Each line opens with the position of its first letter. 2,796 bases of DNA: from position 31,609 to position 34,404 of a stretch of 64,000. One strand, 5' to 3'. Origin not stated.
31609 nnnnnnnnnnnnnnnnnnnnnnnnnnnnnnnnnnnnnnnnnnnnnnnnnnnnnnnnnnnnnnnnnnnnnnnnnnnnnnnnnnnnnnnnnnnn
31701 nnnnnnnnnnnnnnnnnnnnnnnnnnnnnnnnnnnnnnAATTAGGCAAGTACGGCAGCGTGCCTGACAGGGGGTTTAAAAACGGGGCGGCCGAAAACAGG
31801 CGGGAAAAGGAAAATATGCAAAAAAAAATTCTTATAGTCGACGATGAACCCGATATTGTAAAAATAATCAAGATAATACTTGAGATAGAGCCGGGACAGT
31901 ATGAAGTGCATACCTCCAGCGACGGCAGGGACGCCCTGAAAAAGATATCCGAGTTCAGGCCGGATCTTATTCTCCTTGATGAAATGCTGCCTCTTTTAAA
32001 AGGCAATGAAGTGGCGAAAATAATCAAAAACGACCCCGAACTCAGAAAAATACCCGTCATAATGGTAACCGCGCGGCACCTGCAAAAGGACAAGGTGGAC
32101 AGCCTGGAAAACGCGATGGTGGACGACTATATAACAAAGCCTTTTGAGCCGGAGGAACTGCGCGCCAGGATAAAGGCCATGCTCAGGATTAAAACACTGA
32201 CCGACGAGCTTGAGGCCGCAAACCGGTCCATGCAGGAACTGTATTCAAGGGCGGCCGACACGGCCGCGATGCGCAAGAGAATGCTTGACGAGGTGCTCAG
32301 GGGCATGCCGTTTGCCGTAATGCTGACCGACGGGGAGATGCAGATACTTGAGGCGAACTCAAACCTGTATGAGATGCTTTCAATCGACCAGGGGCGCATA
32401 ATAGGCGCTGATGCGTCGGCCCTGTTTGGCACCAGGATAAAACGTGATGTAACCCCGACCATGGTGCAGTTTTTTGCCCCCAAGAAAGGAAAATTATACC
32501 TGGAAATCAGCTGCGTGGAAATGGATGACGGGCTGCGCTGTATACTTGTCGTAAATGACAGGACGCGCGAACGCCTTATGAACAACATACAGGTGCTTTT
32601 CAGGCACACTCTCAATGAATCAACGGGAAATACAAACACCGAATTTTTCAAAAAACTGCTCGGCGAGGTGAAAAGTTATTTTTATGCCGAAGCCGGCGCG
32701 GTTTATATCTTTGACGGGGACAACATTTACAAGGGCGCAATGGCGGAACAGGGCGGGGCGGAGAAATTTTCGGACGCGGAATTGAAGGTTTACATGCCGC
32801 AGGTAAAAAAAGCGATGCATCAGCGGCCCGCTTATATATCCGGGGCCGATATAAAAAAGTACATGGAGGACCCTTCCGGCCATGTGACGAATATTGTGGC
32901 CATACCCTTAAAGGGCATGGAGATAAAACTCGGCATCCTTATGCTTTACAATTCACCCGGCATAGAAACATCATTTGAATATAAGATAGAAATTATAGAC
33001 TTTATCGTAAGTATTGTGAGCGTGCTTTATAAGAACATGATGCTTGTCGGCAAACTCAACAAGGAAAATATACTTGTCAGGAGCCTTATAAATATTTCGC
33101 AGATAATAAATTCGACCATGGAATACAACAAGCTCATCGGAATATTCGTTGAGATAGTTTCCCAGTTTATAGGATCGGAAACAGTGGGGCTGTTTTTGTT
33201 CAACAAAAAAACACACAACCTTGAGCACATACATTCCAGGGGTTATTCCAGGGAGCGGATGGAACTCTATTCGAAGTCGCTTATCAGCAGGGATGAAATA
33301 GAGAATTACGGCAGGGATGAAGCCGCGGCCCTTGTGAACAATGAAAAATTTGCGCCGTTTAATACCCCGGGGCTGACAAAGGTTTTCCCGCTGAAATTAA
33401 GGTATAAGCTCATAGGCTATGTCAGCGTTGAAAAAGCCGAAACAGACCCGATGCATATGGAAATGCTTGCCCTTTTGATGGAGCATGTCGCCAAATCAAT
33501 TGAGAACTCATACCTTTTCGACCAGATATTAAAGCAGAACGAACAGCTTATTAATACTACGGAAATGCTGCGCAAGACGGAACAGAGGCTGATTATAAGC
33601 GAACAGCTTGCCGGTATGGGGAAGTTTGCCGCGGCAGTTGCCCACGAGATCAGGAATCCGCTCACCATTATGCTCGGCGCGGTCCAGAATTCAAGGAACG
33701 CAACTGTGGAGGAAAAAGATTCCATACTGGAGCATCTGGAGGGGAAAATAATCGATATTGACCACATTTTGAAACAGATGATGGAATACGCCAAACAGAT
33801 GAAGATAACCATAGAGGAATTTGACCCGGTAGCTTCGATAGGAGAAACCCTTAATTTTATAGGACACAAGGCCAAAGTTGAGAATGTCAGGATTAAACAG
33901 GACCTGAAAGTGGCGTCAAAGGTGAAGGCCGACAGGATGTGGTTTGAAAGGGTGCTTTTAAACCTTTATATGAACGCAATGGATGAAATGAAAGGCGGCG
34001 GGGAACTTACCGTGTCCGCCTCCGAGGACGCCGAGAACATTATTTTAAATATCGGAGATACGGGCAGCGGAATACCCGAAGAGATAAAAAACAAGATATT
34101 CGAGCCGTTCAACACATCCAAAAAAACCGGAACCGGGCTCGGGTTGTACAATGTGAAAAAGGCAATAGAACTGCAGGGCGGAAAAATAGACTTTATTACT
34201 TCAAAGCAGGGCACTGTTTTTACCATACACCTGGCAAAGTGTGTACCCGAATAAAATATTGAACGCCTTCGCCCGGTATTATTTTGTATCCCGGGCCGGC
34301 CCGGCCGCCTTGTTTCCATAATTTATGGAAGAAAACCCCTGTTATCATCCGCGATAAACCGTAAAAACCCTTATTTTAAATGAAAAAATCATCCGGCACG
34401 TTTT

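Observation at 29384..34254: A sigma-54 activator, fliA and a hybrid REC-GAF-kinase occupy the usual flhF/flhG slot after flhA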

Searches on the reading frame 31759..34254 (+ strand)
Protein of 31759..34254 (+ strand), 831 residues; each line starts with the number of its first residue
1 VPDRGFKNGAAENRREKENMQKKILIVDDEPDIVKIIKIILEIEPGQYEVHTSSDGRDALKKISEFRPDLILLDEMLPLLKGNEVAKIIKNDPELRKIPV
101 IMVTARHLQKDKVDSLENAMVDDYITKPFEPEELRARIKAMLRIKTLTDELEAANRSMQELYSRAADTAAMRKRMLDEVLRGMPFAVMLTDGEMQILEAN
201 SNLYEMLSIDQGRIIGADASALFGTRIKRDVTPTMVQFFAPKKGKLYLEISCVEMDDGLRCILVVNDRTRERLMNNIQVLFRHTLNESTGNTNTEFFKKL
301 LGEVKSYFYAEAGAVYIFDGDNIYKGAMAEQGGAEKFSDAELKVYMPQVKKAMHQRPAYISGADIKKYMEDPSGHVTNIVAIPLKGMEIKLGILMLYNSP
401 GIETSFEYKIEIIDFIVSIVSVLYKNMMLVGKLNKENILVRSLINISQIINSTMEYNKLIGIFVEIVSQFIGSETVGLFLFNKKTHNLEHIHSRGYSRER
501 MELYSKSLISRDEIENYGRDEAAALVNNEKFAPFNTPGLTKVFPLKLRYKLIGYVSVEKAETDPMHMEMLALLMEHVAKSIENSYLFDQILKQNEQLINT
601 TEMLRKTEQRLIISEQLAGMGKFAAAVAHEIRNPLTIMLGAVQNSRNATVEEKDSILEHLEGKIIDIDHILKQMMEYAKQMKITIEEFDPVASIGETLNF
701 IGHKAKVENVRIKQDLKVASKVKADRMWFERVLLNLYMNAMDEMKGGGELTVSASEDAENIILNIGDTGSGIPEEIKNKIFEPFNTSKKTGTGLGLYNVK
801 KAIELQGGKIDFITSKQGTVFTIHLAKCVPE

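Call 4: search_protein_families(library=pfam, proteins=[window:31759-34254:+])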
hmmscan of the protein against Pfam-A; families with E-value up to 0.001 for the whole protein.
window:31759-34254:+ (831 aa): 4 families
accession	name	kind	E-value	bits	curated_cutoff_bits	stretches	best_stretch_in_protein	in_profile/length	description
PF00072.30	Response_reg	-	1.1e-24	87.1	30.2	1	24-139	1-111/111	Response regulator receiver domain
PF02518.31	HATPase_c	-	4.5e-22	79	26.4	1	725-825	2-107/111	Histidine kinase-, DNA gyrase B-, and HSP90-like ATPase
PF00512.31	HisKA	-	1.1e-08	35.4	26.9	1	621-679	3-62/66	His Kinase A (phospho-acceptor) domain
PF14501.12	HATPase_c_5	-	0.00049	20.4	22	0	737-822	17-98/102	GHKL domain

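Call 5: search_protein_families(library=ncbifam, proteins=[window:31759-34254:+])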
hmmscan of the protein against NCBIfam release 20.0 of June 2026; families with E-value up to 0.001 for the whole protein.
window:31759-34254:+ (831 aa): 147 families (the best 25 are shown)
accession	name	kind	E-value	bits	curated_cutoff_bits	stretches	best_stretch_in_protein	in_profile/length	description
NF008468.0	PRK11360.1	equivalog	1.7e-46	158.8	646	1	605-825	381-606/616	two-component system sensor histidine kinase AtoS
NF047465.1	hybrid_HK_LvrA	exception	3.7e-41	141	1200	2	16-163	462-606/819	hybrid histidine kinase/response regulator LvrA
NF007688.0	PRK10364.1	equivalog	2.9e-36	125.2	479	1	607-826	227-450/460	two-component system sensor histidine kinase ZraS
TIGR02154.1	PhoB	equivalog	1.9e-33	115.7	296.2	1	20-146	1-124/226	phosphate regulon transcriptional regulator PhoB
NF052574.1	HisKinEspCMyxo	equivalog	1e-32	113.2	1200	2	606-825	403-635/785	serine histidine kinase EspC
NF038297.2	hybrid_HK_HrmK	equivalog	4.1e-32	111.6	725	2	564-825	184-455/607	hybrid histidine kinase/response regulator HrmK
NF007135.0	PRK09581.1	equivalog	7.5e-32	110.7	474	1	20-174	1-152/457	PleD family two-component system response regulator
TIGR02916.1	PEP_his_kin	equivalog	5.7e-30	104.5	300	1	592-825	447-678/679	XrtA/PEP-CTERM system histidine kinase PrsK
NF053867.1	SprKinKinDBac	equivalog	6.7e-30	104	775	1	615-826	281-496/500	sporulation kinase KinD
NF008302.0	PRK11091.1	equivalog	2.7e-28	98.6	838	2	620-826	283-504/779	aerobic respiration two-component sensor histidine kinase ArcB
NF046044.1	PnpS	equivalog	3.1e-28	98.9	400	1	622-825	172-389/390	two-component system histidine kinase PnpS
NF040689.1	MtrAB_MtrA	equivalog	7.7e-28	97.3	300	1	24-147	1-118/219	MtrAB system response regulator MtrA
NF008318.0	PRK11107.1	equivalog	9.3e-28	96.8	890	2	12-151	658-794/920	two-component sensor histidine kinase BarA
NF041880.1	EPS_EpsF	equivalog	1.1e-27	96.7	900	2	27-218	1-190/492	response regulator EpsF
TIGR02956.1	TMAO_torS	equivalog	6.4e-27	94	676.5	2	622-825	466-680/967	TMAO reductase system sensor histidine kinase/response regulator TorS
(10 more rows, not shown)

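Call 23: find_related_loci(query=A2, collection=genome_contigs, flank=8000)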
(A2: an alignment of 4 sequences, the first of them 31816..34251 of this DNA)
Query A2 (812 aa) in genome_contigs; peptide patterns used: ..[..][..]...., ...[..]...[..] (x = any residue, [..] = any of these).
265 stretches matched a pattern; 32 encode a relative of the query (tblastn E <= 1e-3); 31 distinct loci.
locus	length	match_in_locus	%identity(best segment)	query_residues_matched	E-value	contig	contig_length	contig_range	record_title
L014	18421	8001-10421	76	1-809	0e+0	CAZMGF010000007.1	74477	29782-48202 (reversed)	MAG TPA_asm: uncultured Spirochaetia bacterium isolate binchicken_co3_603 genome assembly, contig: NODE_918_length_74477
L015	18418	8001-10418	83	1-809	0e+0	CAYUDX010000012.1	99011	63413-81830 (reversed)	MAG TPA_asm: uncultured Spirochaetia bacterium isolate binchicken_co3_547 genome assembly, contig: NODE_511_length_99011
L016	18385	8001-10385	45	1-806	0e+0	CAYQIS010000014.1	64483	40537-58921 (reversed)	MAG TPA_asm: uncultured Spirochaetia bacterium isolate binchicken_co135_109 genome assembly, contig: NODE_1008_length_64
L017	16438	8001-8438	42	1-146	3e-27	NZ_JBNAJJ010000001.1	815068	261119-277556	Candidatus Pelagibacter sp. HIMB1587 HIMB1587-00000000001, whole genome shotgun sequence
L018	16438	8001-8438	42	1-146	3e-26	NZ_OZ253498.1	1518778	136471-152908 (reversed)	MAG: Candidatus Pelagibacter sp. isolate 889f7c17-7da4-4ff8-91a8-dce34311ef5b chromosome 1, complete sequence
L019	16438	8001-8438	41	1-146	8e-26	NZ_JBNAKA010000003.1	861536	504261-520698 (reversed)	Candidatus Pelagibacter sp. HIMB1748 HIMB1748-00000000003, whole genome shotgun sequence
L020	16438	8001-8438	41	1-146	2e-25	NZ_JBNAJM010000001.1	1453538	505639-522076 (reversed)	Candidatus Pelagibacter sp. HIMB1611 HIMB1611-00000000001, whole genome shotgun sequence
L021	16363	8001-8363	45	1-124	1e-24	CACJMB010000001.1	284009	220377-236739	uncultured Pelagibacteraceae bacterium isolate AG-447-L03 genome assembly, contig: AG-447-L03_NODE_1, whole genome shotg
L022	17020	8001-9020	27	505-806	4e-22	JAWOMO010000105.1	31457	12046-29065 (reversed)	MAG: Nitrospira sp. isolate bin_69_1 c_000006386134, whole genome shotgun sequence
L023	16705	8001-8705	32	583-806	4e-21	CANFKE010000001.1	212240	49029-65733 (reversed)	MAG: Chitinophagaceae bacterium isolate Jr-11may16-151 genome assembly, contig: Jr-11may16-C43, whole genome shotgun seq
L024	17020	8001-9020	26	505-806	9e-21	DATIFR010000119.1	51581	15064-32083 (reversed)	MAG TPA_asm: Nitrospira sp. isolate SMAG_U16400 k141_845405, whole genome shotgun sequence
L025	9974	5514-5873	44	1-126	9e-19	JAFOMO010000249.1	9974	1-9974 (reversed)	MAG: Clostridia bacterium isolate RGIG604 Dairy_cattle_Duodenum.Co__c2956602, whole genome shotgun sequence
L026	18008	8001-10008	28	4-789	6e-15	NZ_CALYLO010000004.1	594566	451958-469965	Paenibacillus melissococcoides isolate ena-SAMPLE-TAB-26-04-2022-14:26:32:270-5432 ctg_s1_000003F, whole genome shotgun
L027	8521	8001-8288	39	706-800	5e-13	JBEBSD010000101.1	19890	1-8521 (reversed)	MAG: Telluribacter humicola isolate T2.bin.136 NODE_9224_length_19890_cov_16.581598, whole genome shotgun sequence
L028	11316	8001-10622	27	5-812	4e-20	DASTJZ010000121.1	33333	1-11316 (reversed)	MAG TPA_asm: Candidatus Dormiibacterota bacterium isolate SMAG_U1827 k141_1909404, whole genome shotgun sequence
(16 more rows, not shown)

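Call 43: find_homologous_proteins(query=window:31816-34251:+, max_evalue=1e-20)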
Query window:31816-34251:+ (812 aa): 1489 proteins with E <= 1e-20 among 8000 candidates; the best 120 are listed.
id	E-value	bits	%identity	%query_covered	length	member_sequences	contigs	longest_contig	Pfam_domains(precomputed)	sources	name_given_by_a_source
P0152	0.0e+0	1778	100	100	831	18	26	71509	PF02518.32,PF00512.32,PF00072.31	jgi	jgi:signal transduction histidine kinase/DNA-binding response OmpR family regulator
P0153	0.0e+0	1652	93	100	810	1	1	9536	PF02518.32,PF00512.32,PF00072.31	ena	-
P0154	0.0e+0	1466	83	100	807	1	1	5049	PF02518.32,PF00512.32,PF00072.31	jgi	jgi:signal transduction histidine kinase/DNA-binding response OmpR family regulator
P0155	0.0e+0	1463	83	100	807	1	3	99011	PF02518.32,PF00512.32,PF00072.31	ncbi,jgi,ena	jgi:signal transduction histidine kinase/DNA-binding response OmpR family regulator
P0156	0.0e+0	1249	70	100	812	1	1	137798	PF02518.32,PF00512.32,PF00072.31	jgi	jgi:signal transduction histidine kinase/CheY-like chemotaxis protein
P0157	0.0e+0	1201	76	90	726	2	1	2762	PF02518.32,PF00512.32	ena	-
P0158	0.0e+0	1144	65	100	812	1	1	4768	PF02518.32,PF00512.32,PF00072.31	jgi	jgi:signal transduction histidine kinase/DNA-binding response OmpR family regulator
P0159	1.2e-273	928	56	97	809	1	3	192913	PF02518.32,PF00512.32,PF00072.31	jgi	jgi:signal transduction histidine kinase/DNA-binding response OmpR family regulator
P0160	8.6e-264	895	52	99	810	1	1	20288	PF02518.32,PF00512.32,PF00072.31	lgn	-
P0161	2.2e-56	210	42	16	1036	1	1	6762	PF02518.32,PF00512.32,PF23198.2,PF00072.31,PF01627.29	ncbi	ncbi:MAG: response regulator [Pseudomonadota bacterium]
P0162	3.5e-55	206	29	27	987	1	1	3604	PF08447.19,PF13426.14,PF13188.14,PF08448.17,PF02518.32,PF00512.32,PF00989.32,PF00072.31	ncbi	-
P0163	9.8e-55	204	40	16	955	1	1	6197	PF12833.14,PF02954.26,PF02518.32,PF00512.32,PF23198.2,PF00165.30,PF00072.31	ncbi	-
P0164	4.6e-53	199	43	15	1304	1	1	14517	PF13426.14,PF13188.14,PF13185.13,PF24820.2,PF00512.32,PF00072.31,PF01627.29,PF08447.19,PF01590.33,PF08448.17,PF02518.32,PF23198.2,PF00989.32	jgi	jgi:PAS domain S-box-containing protein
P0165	1.4e-51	194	39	17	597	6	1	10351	PF23198.2,PF00990.27,PF00072.31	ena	-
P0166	5.7e-51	192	37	19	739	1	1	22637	PF02518.32,PF00512.32,PF23198.2,PF00072.31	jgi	jgi:CheY-like chemotaxis protein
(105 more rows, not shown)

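Call 46: search_solved_structures(query=A3, max_evalue=0.01)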
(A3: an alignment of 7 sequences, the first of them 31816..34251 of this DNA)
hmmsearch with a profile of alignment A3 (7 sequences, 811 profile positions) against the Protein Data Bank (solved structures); distinct sequences matched with E-value up to 0.01: 340 (the best 60 are shown).
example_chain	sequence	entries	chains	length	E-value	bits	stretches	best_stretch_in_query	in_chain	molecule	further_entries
9jfj_A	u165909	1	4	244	8.8e-36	126.4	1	594-809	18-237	Sensor histidine kinase ZraS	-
3a0r_A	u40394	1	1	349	4.9e-34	120.7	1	583-808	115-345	Sensor protein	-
1mvo_A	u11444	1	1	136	3e-31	111.5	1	1-127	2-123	PhoP response regulator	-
9g85_A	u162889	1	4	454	2.4e-30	108.5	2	1-142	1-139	Response regulator PleD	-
2wb4_A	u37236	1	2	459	2.5e-30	108.4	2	1-142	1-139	DIGUANYLATE CYCLASE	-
9g86_A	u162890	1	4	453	9.9e-30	106.4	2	3-142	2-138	Response regulator PleD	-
1w25_A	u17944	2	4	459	1e-29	106.4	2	3-142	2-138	STALKED-CELL DIFFERENTIATION CONTROLLING PROTEIN | RESPONSE REGULATOR PLED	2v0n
1nxo_A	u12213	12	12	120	2.5e-28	101.8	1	3-124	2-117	DNA-binding response regulator | Response regulator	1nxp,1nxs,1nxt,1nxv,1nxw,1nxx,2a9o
8fk2_A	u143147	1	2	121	3.8e-28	101.2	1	3-124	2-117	Putative response regulator CovR VicR-like protein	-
6eb7_A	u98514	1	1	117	5.8e-28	100.6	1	3-124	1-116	DNA-binding response regulator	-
2zwm_A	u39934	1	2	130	2.5e-27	98.5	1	1-130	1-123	Transcriptional regulatory protein yycF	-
3f6p_A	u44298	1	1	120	2.2e-26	95.4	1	1-124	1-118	Transcriptional regulatory protein yycF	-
3d36_A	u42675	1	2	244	2.4e-26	95.3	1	591-807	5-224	Sporulation kinase B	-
9dvt_R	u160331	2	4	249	4.8e-26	94.2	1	1-124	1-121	DNA-binding dual master transcriptional regulator RpaA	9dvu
3nhz_A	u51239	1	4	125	7.3e-26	93.6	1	1-124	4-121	Two component system transcriptional regulator mtrA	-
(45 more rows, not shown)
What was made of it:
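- The core scores best against AtoS and ZraS in NCBIfam (call 5) and against ZraS 9jfj at 9e-36 in PDB (call 46). The receiver on the soluble kinase matches PhoB, PleD, MtrA and YycF-type receivers best (calls 5, 46).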

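Call 57: predict_structure(alignment_id=A3)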
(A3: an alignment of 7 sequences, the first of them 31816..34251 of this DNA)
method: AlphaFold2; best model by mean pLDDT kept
length: 812 residues; sequences in the alignment: 7
mean_pLDDT: 65.7   pTM: 0.30
mean pLDDT of the five models: 65.7, 64.2, 63.7, 62.9, 60.6
residues with pLDDT >= 90: 21; 70-90: 343; 50-70: 286; < 50: 162
segments of 3 or more residues with pLDDT < 50: 152-163, 306-320, 367-370, 402-437, 567-608, 626-630, 655-665, 758-776
pLDDT, mean of each block of 10 residues (from residue 1): 85 86 80 89 88 86 86 86 72 61 83 86 84 73 58 47 63 86 77 84 83 78 70 78 82 64 58 53 59 55 46 37 58 59 60 55 54 58 51 54 44 33 34 44 63 75 80 83 81 75 83 82 75 82 63 61 50 38 34 32 45 51 50 56 57 46 56 84 77 85 74 73 71 86 82 53 35 45 66 72 80 48
secondary structure, 60 per line:
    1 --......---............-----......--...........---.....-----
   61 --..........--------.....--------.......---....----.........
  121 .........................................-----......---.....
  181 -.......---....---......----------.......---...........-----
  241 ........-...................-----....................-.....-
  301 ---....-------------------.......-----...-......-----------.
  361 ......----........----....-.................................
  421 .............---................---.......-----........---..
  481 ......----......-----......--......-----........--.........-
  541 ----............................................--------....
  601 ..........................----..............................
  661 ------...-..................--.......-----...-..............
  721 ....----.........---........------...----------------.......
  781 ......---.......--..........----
elements in order (helices of 4 or more, strands of 3 or more residues): E3-8 H12-23 E29-34 H37-47 E51-55 H63-72 E81-85 H94-100 E104-107 H112-161 E167-172 E176-180 H182-188 H192-195 H200-204 E215-221 E225-235 E241-248 H250-268 H274-293 E295-299 E304-307 H327-333 E339-341 H343-348 E360-366 E371-378 H383-386 H388-433 H437-452 E456-462 E468-475 H479-486 H492-496 H502-507 H510-515 E521-528 E531-539 H545-588 H597-626 H631-660 E667-669 H671-688 E691-697 E703-705 H707-724 E729-737 E741-748 H774-786 E790-796 E799-808
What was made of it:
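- Checked: The AlphaFold2 secondary structure reads REC / long helix / PAS (165-250) / GAF-like (295-386, low confidence) / GAF (437-540) / DHp / CA (call 57).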

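Call 61: fold_search(model_id=the predicted structure, library=pdb)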
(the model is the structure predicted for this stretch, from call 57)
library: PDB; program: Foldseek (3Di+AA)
matches with E <= 10: 1821; with E <= 0.001: 1077
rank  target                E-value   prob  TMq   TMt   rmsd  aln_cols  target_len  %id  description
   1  8upk_A                4.2e-20  1.00  0.17  0.18  38.3       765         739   14  Pr/Pfr heterodimer (hybrid) state of Stigmatella aurantiaca bacteriophytochrome 2 (released 2024-09-25)
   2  9eut_A                2.7e-19  1.00  0.22  0.24  27.0       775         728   13  Cryo-EM structure of the full-length Pseudomonas aeruginosa bacteriophytochrome in its Pr state (released 2024-09-04)
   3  9a5d_A                4.2e-18  1.00  0.18  0.23  55.8       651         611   16  Integrative model of WALK-YYCH by crosslinking MS and deep learning (released 2024-09-18)
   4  8isk_B                2.7e-17  1.00  0.20  0.19  30.9       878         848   11  Pr conformer of Zea mays phytochrome A1 - ZmphyA1-Pr (released 2023-08-09)
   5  8isj_A                3.2e-17  1.00  0.18  0.17  26.6       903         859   12  Pr conformer of Arabidopsis thaliana phytochrome A - AtphyA-Pr (released 2023-08-09)
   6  8isi_A                5.8e-17  1.00  0.19  0.18  31.0       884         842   10  Photochromobilin-free form of Arabidopsis thaliana phytochrome A - apo-AtphyA (released 2023-08-09)
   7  8isi_B                1.2e-16  1.00  0.19  0.19  30.9       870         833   11  Photochromobilin-free form of Arabidopsis thaliana phytochrome A - apo-AtphyA (released 2023-08-09)
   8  8isk_A                1.3e-16  1.00  0.19  0.18  29.3       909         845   10  Pr conformer of Zea mays phytochrome A1 - ZmphyA1-Pr (released 2023-08-09)
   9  8isj_B                3.4e-16  1.00  0.19  0.19  31.3       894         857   11  Pr conformer of Arabidopsis thaliana phytochrome A - AtphyA-Pr (released 2023-08-09)
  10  8iff_A                1.8e-15  1.00  0.18  0.17  30.4       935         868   12  Cryo-EM structure of Arabidopsis phytochrome A. (released 2023-08-02)
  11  8f5z_B                2.5e-15  1.00  0.18  0.17  26.6       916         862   10  Composite map of CryoEM structure of Arabidopsis thaliana phytochrome A (released 2023-06-28)
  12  8iff_B                7.2e-15  1.00  0.19  0.17  30.7       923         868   12  Cryo-EM structure of Arabidopsis phytochrome A. (released 2023-08-02)
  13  9jfj_A                1.5e-14  1.00  0.18  0.59  17.9       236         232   28  Crystal structure of the cytoplasmic domain of ZraS in ADP-bound form (released 2025-03-26)
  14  6rh8_A                2.3e-14  1.00  0.17  0.55  16.9       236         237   22  Revisiting pH-gated conformational switch. Complex HK853 mutant H260A -RR468 mutant D53A pH 5.3 (released 2020-02-19)
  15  7rzw_B                2.3e-14  1.00  0.18  0.17  30.3       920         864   11  CryoEM structure of Arabidopsis thaliana phytochrome B (released 2022-04-13)
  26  9jfj_B                1.5e-13  1.00  0.20  0.60   7.7       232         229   29  Crystal structure of the cytoplasmic domain of ZraS in ADP-bound form (released 2025-03-26)
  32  9jfj_C                2.0e-13  1.00  0.18  0.57  20.3       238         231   28  Crystal structure of the cytoplasmic domain of ZraS in ADP-bound form (released 2025-03-26)
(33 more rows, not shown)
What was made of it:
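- Closest known: LvrB of Leptospira, the prototype receiver-controlled histidine kinase. Same: It is a structural match in Foldseek (call 61).
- Checked: The best Foldseek matches are full-length PAS-GAF-PHY-kinase phytochromes (call 61).
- The top Foldseek hits are full-length bacteriophytochromes with the domain order PAS-GAF-PHY-kinase, at E = 4e-20 (call 61).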
